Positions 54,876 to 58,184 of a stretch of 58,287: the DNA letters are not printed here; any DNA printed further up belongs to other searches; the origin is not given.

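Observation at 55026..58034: Pyrogallol-hydroxytransferase-like molybdoenzyme with a ~135-aa membrane-anchor plus SCP2-like N-terminal extension and no adjacent Fe-S beta subunit, between fumarylacetoacetase and a P450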

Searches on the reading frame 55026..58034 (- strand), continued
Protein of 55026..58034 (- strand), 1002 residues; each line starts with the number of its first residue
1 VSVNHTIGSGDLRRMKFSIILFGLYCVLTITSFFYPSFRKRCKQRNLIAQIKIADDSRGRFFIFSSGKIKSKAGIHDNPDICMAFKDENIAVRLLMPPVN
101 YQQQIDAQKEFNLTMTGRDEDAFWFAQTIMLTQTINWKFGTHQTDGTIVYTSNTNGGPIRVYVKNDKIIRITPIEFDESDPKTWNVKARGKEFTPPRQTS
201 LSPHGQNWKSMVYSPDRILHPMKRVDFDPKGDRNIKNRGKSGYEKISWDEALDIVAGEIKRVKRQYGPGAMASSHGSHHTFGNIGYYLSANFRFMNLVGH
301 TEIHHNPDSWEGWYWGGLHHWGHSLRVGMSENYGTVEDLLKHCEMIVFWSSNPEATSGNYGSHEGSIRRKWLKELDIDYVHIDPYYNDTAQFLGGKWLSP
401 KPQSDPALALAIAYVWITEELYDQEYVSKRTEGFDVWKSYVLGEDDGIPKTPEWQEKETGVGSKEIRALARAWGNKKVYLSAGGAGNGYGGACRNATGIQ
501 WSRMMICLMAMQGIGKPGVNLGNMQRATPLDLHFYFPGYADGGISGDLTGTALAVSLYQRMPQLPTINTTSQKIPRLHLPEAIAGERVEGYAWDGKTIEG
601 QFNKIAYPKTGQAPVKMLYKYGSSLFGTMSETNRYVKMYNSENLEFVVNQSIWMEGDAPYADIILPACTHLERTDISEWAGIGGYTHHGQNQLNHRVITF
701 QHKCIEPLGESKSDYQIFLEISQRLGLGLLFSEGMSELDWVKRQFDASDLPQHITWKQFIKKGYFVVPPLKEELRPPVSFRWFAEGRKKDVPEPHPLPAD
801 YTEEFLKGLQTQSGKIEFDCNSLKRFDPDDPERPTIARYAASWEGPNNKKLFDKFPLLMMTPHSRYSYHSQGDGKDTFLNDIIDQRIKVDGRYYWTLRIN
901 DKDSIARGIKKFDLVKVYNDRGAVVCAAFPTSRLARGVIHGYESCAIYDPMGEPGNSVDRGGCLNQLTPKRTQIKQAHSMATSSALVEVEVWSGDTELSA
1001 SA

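Call 6: find_homologous_proteins(query=window:55026-58034:-, max_evalue=1e-10)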
Query window:55026-58034:- (1002 aa): 5152 proteins with E <= 1e-10 among 8000 candidates; the best 120 are listed.
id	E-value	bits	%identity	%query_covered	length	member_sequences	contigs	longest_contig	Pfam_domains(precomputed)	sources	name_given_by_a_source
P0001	0.0e+0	2272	95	99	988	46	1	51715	PF21423.3,PF00384.28,PF01568.28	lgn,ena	-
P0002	0.0e+0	2054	85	99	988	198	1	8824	PF21423.3,PF00384.28,PF01568.28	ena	-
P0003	0.0e+0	2035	83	99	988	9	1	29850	PF21423.3,PF00384.28,PF01568.28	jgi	-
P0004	0.0e+0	1934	79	98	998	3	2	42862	PF21423.3,PF00384.28,PF01568.28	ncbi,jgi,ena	-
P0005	0.0e+0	1903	78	99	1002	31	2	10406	PF21423.3,PF00384.28,PF01568.28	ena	-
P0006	0.0e+0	1902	78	98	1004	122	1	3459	PF21423.3,PF00384.28,PF01568.28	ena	-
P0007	0.0e+0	1899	78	98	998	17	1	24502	PF21423.3,PF00384.28,PF01568.28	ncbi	-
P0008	0.0e+0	1885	78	99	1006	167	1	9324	PF21423.3,PF00384.28,PF01568.28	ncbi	-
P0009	0.0e+0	1879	78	98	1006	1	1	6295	PF21423.3,PF00384.28,PF01568.28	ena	-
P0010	0.0e+0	1758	72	98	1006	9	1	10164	PF21423.3,PF00384.28,PF01568.28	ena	-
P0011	0.0e+0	1747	72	99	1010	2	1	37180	PF21423.3,PF00384.28,PF01568.28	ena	-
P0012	0.0e+0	1718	70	99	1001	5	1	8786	PF21423.3,PF00384.28,PF01568.28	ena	-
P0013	0.0e+0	1676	68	98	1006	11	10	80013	PF21423.3,PF00384.28,PF01568.28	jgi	jgi:molybdopterin guanine dinucleotide-containing S/N-oxide reductase-like protein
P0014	0.0e+0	1676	69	99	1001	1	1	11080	PF21423.3,PF00384.28,PF01568.28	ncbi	-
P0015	0.0e+0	1670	68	98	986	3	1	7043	PF21423.3,PF00384.28,PF01568.28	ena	-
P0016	0.0e+0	1668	68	98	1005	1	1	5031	PF21423.3,PF00384.28,PF01568.28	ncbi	-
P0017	0.0e+0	1665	69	99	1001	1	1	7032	PF21423.3,PF00384.28,PF01568.28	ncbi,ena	-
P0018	0.0e+0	1663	68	98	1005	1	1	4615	PF21423.3,PF00384.28,PF01568.28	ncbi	-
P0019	0.0e+0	1656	68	99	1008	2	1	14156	PF21423.3,PF00384.28,PF01568.28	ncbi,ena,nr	ncbi:MAG: molybdopterin-dependent oxidoreductase [Proteobacteria bacterium]|nr:molybdopterin-depende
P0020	0.0e+0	1650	68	98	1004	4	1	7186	PF21423.3,PF00384.28,PF01568.28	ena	-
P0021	0.0e+0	1650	70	97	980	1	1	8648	PF21423.3,PF00384.28,PF01568.28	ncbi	ncbi:MAG: molybdopterin-dependent oxidoreductase, partial [Alphaproteobacteria bacterium]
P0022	0.0e+0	1647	68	98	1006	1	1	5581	PF21423.3,PF00384.28,PF01568.28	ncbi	ncbi:MAG: molybdopterin-dependent oxidoreductase [Methyloligellaceae bacterium]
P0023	0.0e+0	1637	66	99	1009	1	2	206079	PF21423.3,PF00384.28,PF01568.28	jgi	jgi:trimethylamine-N-oxide reductase (cytochrome c)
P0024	0.0e+0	1636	67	99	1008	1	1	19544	PF21423.3,PF00384.28,PF01568.28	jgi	jgi:trimethylamine-N-oxide reductase (cytochrome c)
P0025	0.0e+0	1636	67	98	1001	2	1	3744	PF21423.3,PF00384.28,PF01568.28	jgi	jgi:trimethylamine-N-oxide reductase (cytochrome c)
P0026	0.0e+0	1635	67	98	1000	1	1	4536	PF21423.3,PF00384.28,PF01568.28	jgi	-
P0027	0.0e+0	1631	67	98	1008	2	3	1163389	PF21423.3,PF00384.28,PF01568.28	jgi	-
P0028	0.0e+0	1631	67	98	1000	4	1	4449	PF21423.3,PF00384.28,PF01568.28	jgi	jgi:molybdopterin guanine dinucleotide-containing S/N-oxide reductase-like protein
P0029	0.0e+0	1629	67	99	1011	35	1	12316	PF21423.3,PF00384.28,PF01568.28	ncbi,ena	-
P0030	0.0e+0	1628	67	98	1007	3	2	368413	PF21423.3,PF00384.28,PF01568.28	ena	-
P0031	0.0e+0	1628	67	98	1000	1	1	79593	PF21423.3,PF00384.28,PF01568.28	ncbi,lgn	ncbi:MAG: molybdopterin-dependent oxidoreductase [Gemmatimonas sp.]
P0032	0.0e+0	1628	66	99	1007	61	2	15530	PF21423.3,PF00384.28,PF01568.28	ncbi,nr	ncbi:MAG: molybdopterin-dependent oxidoreductase [Alphaproteobacteria bacterium]|nr:molybdopterin-de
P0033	0.0e+0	1625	66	98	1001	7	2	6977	PF21423.3,PF00384.28,PF01568.28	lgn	-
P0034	0.0e+0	1625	66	99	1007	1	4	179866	PF21423.3,PF00384.28,PF01568.28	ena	-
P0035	0.0e+0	1625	67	98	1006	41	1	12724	PF21423.3,PF00384.28,PF01568.28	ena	-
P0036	0.0e+0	1624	66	98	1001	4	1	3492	PF21423.3,PF00384.28,PF01568.28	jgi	jgi:trimethylamine-N-oxide reductase (cytochrome c)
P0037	0.0e+0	1624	66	98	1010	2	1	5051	PF21423.3,PF00384.28,PF01568.28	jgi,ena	-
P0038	0.0e+0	1620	66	98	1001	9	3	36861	PF21423.3,PF00384.28,PF01568.28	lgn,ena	-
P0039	0.0e+0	1618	66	98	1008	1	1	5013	PF21423.3,PF00384.28,PF01568.28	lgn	-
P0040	0.0e+0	1617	66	98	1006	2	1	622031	PF21423.3,PF00384.28,PF01568.28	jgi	-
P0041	0.0e+0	1617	68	95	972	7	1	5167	PF21423.3,PF00384.28,PF01568.28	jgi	jgi:trimethylamine-N-oxide reductase (cytochrome c)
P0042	0.0e+0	1616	66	99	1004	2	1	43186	PF21423.3,PF00384.28,PF01568.28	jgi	jgi:trimethylamine-N-oxide reductase (cytochrome c)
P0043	0.0e+0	1615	67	99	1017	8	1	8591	PF21423.3,PF00384.28,PF01568.28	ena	-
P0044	0.0e+0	1613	67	99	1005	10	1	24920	PF21423.3,PF00384.28,PF01568.28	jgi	jgi:molybdopterin guanine dinucleotide-containing S/N-oxide reductase-like protein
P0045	0.0e+0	1613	66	98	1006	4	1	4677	PF21423.3,PF00384.28,PF01568.28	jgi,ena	-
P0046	0.0e+0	1612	66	99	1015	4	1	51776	PF21423.3,PF00384.28,PF01568.28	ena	-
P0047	0.0e+0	1610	66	99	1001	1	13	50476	PF21423.3,PF00384.28,PF01568.28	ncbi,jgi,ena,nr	ncbi:MAG: molybdopterin-dependent oxidoreductase [Rhodospirillales bacterium]|jgi:trimethylamine-N-o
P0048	0.0e+0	1609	67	99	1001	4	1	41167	PF21423.3,PF00384.28,PF01568.28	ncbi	-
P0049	0.0e+0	1608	67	96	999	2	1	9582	PF21423.3,PF00384.28,PF01568.28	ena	-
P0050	0.0e+0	1608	65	99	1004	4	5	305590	PF21423.3,PF00384.28,PF01568.28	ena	-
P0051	0.0e+0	1607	66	98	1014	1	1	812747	PF21423.3,PF00384.28,PF01568.28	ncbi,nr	ncbi:MAG: molybdopterin-dependent oxidoreductase [Bradyrhizobiaceae bacterium]|nr:molybdopterin-depe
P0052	0.0e+0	1607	67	98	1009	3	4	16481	PF21423.3,PF00384.28,PF01568.28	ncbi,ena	-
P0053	0.0e+0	1607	67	98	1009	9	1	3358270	PF21423.3,PF00384.28,PF01568.28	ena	-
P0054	0.0e+0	1605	65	99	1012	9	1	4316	PF21423.3,PF00384.28,PF01568.28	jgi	jgi:molybdopterin guanine dinucleotide-containing S/N-oxide reductase-like protein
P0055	0.0e+0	1605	65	98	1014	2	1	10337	PF21423.3,PF00384.28,PF01568.28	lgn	-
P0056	0.0e+0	1605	66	99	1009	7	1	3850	PF21423.3,PF00384.28,PF01568.28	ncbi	-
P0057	0.0e+0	1601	66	98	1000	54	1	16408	PF21423.3,PF00384.28,PF01568.28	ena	-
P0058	0.0e+0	1601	65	98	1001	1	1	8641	PF21423.3,PF00384.28,PF01568.28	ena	-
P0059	0.0e+0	1600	66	97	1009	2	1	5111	PF21423.3,PF00384.28,PF01568.28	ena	-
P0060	0.0e+0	1599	66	99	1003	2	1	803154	PF21423.3,PF00384.28,PF01568.28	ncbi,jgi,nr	ncbi:MAG: molybdopterin-dependent oxidoreductase [Rhodospirillaceae bacterium]|jgi:molybdopterin gua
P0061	0.0e+0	1599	66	99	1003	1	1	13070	PF21423.3,PF00384.28,PF01568.28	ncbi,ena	-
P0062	0.0e+0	1597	66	99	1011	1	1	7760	PF21423.3,PF00384.28,PF01568.28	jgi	jgi:trimethylamine-N-oxide reductase (cytochrome c)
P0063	0.0e+0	1597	65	98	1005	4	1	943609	PF21423.3,PF00384.28,PF01568.28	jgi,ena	-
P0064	0.0e+0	1597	65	98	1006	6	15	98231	PF21423.3,PF00384.28,PF01568.28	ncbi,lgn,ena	-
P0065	0.0e+0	1597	64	100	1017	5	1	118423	PF21423.3,PF00384.28,PF01568.28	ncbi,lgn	-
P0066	0.0e+0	1596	66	98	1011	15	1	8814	PF21423.3,PF00384.28,PF01568.28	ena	-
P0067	0.0e+0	1595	65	98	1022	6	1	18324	PF21423.3,PF00384.28,PF01568.28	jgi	-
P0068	0.0e+0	1594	66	99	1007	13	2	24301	PF21423.3,PF00384.28,PF01568.28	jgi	jgi:molybdopterin guanine dinucleotide-containing S/N-oxide reductase-like protein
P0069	0.0e+0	1594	66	97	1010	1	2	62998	PF21423.3,PF00384.28,PF01568.28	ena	-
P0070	0.0e+0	1593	65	99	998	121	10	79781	PF21423.3,PF00384.28,PF01568.28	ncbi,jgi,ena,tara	tara:strand:- start:1779 stop:4775 length:2997 start_codon:yes stop_codon:yes gene_type:complete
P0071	0.0e+0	1593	66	97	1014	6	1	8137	PF21423.3,PF00384.28,PF01568.28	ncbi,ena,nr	ncbi:MAG: molybdopterin-dependent oxidoreductase [Proteobacteria bacterium]|nr:molybdopterin-depende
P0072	0.0e+0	1593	65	99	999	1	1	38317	PF21423.3,PF00384.28,PF01568.28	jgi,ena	-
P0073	0.0e+0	1593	66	98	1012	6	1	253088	PF21423.3,PF00384.28,PF01568.28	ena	-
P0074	0.0e+0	1592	66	98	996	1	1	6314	PF21423.3,PF00384.28,PF01568.28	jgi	jgi:molybdopterin guanine dinucleotide-containing S/N-oxide reductase-like protein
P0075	0.0e+0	1592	66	98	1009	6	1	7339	PF21423.3,PF00384.28,PF01568.28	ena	-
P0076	0.0e+0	1590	65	99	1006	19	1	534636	PF21423.3,PF00384.28,PF01568.28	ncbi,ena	-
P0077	0.0e+0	1589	66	98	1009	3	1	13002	PF21423.3,PF00384.28,PF01568.28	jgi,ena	jgi:trimethylamine-N-oxide reductase (cytochrome c)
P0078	0.0e+0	1589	65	99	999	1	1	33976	PF21423.3,PF00384.28,PF01568.28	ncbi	-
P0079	0.0e+0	1589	66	99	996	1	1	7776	PF21423.3,PF00384.28,PF01568.28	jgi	jgi:molybdopterin guanine dinucleotide-containing S/N-oxide reductase-like protein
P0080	0.0e+0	1589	66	99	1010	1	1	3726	PF21423.3,PF00384.28,PF01568.28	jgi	jgi:molybdopterin guanine dinucleotide-containing S/N-oxide reductase-like protein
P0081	0.0e+0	1589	65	98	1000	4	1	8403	PF21423.3,PF00384.28,PF01568.28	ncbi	-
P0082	0.0e+0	1588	65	98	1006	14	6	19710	PF21423.3,PF00384.28,PF01568.28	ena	-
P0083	0.0e+0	1588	65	99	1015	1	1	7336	PF21423.3,PF00384.28,PF01568.28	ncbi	-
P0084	0.0e+0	1588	65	99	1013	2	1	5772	PF21423.3,PF00384.28,PF01568.28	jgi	jgi:trimethylamine-N-oxide reductase (cytochrome c)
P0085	0.0e+0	1588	65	99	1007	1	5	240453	PF21423.3,PF00384.28,PF01568.28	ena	-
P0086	0.0e+0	1587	66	99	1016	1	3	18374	PF21423.3,PF00384.28,PF01568.28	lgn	-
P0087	0.0e+0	1586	65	99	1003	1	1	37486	PF21423.3,PF00384.28,PF01568.28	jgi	jgi:molybdopterin guanine dinucleotide-containing S/N-oxide reductase-like protein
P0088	0.0e+0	1586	65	99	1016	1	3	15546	PF21423.3,PF00384.28,PF01568.28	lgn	-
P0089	0.0e+0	1585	65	98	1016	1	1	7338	PF21423.3,PF00384.28,PF01568.28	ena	-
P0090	0.0e+0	1585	65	98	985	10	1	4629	PF21423.3,PF00384.28,PF01568.28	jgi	jgi:trimethylamine-N-oxide reductase (cytochrome c)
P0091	0.0e+0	1585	66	98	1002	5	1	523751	PF21423.3,PF00384.28,PF01568.28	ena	-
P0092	0.0e+0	1585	65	98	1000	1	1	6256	PF21423.3,PF00384.28,PF01568.28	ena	-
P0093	0.0e+0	1584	65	98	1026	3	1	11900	PF21423.3,PF00384.28,PF01568.28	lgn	-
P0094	0.0e+0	1584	65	99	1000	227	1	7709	PF21423.3,PF00384.28,PF01568.28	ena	-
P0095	0.0e+0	1584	65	98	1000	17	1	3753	PF21423.3,PF00384.28,PF01568.28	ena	-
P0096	0.0e+0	1584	65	98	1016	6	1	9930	PF21423.3,PF00384.28,PF01568.28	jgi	jgi:trimethylamine-N-oxide reductase (cytochrome c)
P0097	0.0e+0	1584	65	98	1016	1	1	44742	PF21423.3,PF00384.28,PF01568.28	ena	-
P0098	0.0e+0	1583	65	98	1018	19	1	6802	PF21423.3,PF00384.28,PF01568.28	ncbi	-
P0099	0.0e+0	1583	65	99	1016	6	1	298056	PF21423.3,PF00384.28,PF01568.28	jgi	jgi:molybdopterin guanine dinucleotide-containing S/N-oxide reductase-like protein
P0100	0.0e+0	1583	65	98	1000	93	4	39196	PF21423.3,PF00384.28,PF01568.28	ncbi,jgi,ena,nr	ncbi:MAG: molybdopterin-dependent oxidoreductase [Arenicellales bacterium]|nr:molybdopterin-dependen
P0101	0.0e+0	1582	65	99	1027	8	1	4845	PF21423.3,PF00384.28,PF01568.28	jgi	jgi:molybdopterin guanine dinucleotide-containing S/N-oxide reductase-like protein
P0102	0.0e+0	1582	65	99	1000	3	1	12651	PF21423.3,PF00384.28,PF01568.28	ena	-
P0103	0.0e+0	1581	65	99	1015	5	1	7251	PF21423.3,PF00384.28,PF01568.28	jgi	jgi:trimethylamine-N-oxide reductase (cytochrome c)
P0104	0.0e+0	1581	65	98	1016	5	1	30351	PF21423.3,PF00384.28,PF01568.28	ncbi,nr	ncbi:MAG TPA: molybdopterin-dependent oxidoreductase [Xanthobacteraceae bacterium]|nr:molybdopterin-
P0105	0.0e+0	1581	65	99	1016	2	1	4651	PF21423.3,PF00384.28,PF01568.28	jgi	jgi:trimethylamine-N-oxide reductase (cytochrome c)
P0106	0.0e+0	1581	65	99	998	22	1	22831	PF21423.3,PF00384.28,PF01568.28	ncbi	-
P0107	0.0e+0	1580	66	98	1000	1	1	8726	PF21423.3,PF00384.28,PF01568.28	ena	-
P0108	0.0e+0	1580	65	98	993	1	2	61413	PF21423.3,PF00384.28,PF01568.28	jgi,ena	jgi:molybdopterin guanine dinucleotide-containing S/N-oxide reductase-like protein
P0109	0.0e+0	1580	66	98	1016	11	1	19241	PF21423.3,PF00384.28,PF01568.28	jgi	jgi:molybdopterin guanine dinucleotide-containing S/N-oxide reductase-like protein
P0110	0.0e+0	1580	65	99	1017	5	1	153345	PF21423.3,PF00384.28,PF01568.28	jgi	jgi:molybdopterin guanine dinucleotide-containing S/N-oxide reductase-like protein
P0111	0.0e+0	1580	65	98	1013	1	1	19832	PF21423.3,PF00384.28,PF01568.28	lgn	-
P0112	0.0e+0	1580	64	99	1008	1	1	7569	PF21423.3,PF00384.28,PF01568.28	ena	-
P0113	0.0e+0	1579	65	98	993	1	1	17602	PF21423.3,PF00384.28,PF01568.28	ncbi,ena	-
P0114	0.0e+0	1579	65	98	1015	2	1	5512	PF21423.3,PF00384.28,PF01568.28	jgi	jgi:trimethylamine-N-oxide reductase (cytochrome c)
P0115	0.0e+0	1579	65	98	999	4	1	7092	PF21423.3,PF00384.28,PF01568.28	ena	-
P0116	0.0e+0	1579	65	99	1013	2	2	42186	PF21423.3,PF00384.28,PF01568.28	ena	-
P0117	0.0e+0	1579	65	99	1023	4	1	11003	PF21423.3,PF00384.28,PF01568.28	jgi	jgi:molybdopterin guanine dinucleotide-containing S/N-oxide reductase-like protein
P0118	0.0e+0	1578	65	98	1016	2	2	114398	PF21423.3,PF00384.28,PF01568.28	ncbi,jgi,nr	ncbi:MAG TPA: molybdopterin-dependent oxidoreductase [Stellaceae bacterium]|nr:molybdopterin-depende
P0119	0.0e+0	1578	65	98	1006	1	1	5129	PF21423.3,PF00384.28,PF01568.28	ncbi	-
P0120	0.0e+0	1578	65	98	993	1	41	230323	PF21423.3,PF00384.28,PF01568.28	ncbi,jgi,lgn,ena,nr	ncbi:MAG: molybdopterin-dependent oxidoreductase [Rhodospirillaceae bacterium]|jgi:trimethylamine-N-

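Call 10: find_encoding_contigs(protein=P0001, flank=10000, max_places=3)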
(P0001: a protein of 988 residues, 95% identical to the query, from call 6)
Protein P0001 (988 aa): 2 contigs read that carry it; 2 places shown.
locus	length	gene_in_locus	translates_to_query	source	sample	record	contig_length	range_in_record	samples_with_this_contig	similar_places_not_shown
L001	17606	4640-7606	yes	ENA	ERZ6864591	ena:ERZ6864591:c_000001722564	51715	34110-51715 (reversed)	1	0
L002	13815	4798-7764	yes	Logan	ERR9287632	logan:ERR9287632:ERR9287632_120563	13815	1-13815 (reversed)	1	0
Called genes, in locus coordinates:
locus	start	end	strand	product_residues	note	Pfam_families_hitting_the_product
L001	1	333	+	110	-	?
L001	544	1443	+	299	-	PF00892:EamA (weak), PF03151:TPT (faint), PF00892:EamA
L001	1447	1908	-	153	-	PF01047:MarR, PF12802:MarR_2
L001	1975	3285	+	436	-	PF20510:HgmA_N, PF04209:HgmA_C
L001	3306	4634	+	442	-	PF09298:FAA_hydrolase_N, PF01557:FAA_hydrolase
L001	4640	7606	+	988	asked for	PF21423:AhtL-like_1st, PF00384:Molybdopterin, PF01568:Molydop_binding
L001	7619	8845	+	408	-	PF00067:p450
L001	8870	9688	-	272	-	PF27522:YDMC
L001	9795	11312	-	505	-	PF00501:AMP-binding, PF13193:AMP-binding_C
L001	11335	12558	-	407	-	PF02771:Acyl-CoA_dh_N, PF02770:Acyl-CoA_dh_M, PF00441:Acyl-CoA_dh_1, PF08028:Acyl-CoA_dh_2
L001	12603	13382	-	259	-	PF06028:DUF915 (faint), PF00561:Abhydrolase_1, PF05057:DUF676 (weak), PF07819:PGAP1 (weak), PF12146:Hydrolase_4, PF12697:Abhydrolase_6, PF00326:Peptidase_S9 (faint), PF12695:Abhydrolase_5 (faint)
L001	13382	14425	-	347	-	PF26233:NicX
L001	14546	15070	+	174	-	PF22381:Staph_reg_Sar_Rot, PF01047:MarR, PF12802:MarR_2, PF13463:HTH_27 (weak)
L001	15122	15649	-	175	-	PF01613:Flavin_Reduct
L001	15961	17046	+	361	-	PF03480:DctP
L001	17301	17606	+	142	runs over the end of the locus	PF04290:DctQ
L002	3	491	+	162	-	?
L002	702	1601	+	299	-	PF00892:EamA (weak), PF03151:TPT (faint), PF00892:EamA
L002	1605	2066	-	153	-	PF01047:MarR, PF12802:MarR_2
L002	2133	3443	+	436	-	PF20510:HgmA_N, PF04209:HgmA_C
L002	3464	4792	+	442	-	PF09298:FAA_hydrolase_N, PF01557:FAA_hydrolase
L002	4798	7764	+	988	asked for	PF21423:AhtL-like_1st, PF00384:Molybdopterin, PF01568:Molydop_binding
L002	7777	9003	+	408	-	PF00067:p450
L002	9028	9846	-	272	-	PF27522:YDMC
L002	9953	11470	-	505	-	PF00501:AMP-binding, PF13193:AMP-binding_C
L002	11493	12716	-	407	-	PF02771:Acyl-CoA_dh_N, PF02770:Acyl-CoA_dh_M, PF00441:Acyl-CoA_dh_1, PF08028:Acyl-CoA_dh_2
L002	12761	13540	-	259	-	PF06028:DUF915 (faint), PF00561:Abhydrolase_1, PF05057:DUF676 (weak), PF07819:PGAP1 (weak), PF12146:Hydrolase_4, PF12697:Abhydrolase_6, PF00326:Peptidase_S9 (faint), PF12695:Abhydrolase_5 (faint)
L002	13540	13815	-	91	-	?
